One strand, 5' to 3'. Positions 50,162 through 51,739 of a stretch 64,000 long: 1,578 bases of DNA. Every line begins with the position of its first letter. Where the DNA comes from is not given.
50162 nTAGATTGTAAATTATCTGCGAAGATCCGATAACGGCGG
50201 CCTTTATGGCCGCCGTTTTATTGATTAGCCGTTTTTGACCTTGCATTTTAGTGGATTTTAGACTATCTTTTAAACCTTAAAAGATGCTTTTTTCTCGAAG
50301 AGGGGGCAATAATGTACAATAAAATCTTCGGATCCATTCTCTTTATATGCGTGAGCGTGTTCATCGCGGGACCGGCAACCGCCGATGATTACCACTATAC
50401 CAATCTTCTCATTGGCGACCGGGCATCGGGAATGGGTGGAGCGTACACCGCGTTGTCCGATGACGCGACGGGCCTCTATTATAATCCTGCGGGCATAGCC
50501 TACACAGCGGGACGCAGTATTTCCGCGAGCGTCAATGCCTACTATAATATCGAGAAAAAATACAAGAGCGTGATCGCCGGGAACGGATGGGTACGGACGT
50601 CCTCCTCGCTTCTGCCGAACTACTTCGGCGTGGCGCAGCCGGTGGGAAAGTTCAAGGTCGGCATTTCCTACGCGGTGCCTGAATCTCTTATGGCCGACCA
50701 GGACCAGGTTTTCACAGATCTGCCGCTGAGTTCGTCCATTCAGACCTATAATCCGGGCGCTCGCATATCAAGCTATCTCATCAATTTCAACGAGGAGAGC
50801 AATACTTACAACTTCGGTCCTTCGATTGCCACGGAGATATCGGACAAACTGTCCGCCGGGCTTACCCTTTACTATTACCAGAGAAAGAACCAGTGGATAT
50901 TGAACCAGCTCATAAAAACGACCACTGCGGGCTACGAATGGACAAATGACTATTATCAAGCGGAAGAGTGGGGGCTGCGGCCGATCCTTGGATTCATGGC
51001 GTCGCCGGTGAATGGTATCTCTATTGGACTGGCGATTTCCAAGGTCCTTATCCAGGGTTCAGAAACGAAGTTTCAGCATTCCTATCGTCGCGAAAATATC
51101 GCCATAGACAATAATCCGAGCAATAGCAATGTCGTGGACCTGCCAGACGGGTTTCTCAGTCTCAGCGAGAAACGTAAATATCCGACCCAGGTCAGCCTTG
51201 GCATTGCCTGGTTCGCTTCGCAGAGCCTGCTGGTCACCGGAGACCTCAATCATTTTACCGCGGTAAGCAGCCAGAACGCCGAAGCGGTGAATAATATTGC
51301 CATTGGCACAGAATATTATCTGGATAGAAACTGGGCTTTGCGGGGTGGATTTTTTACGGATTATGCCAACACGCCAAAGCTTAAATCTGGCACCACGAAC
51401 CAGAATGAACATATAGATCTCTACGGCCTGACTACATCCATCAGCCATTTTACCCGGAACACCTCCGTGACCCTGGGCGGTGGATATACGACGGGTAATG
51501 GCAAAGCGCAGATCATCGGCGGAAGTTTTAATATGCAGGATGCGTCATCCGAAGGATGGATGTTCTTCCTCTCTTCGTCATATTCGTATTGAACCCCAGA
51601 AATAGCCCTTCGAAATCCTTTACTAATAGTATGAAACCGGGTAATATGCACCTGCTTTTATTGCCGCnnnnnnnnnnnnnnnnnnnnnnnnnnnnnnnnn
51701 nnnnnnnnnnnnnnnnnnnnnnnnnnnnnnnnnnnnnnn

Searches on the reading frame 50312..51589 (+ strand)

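Call 71: search_protein_families(library=pfam, proteins=[window:50312-51589:+], max_evalue=0.00001)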
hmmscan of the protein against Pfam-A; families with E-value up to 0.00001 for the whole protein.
window:50312-51589:+ (426 aa): 1 family
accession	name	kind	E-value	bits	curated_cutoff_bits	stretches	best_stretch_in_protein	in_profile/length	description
PF03349.22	Toluene_X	-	2.6e-09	36.5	29.7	1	38-355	20-345/421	Outer membrane protein transport protein (OMPP1/FadL/TodX)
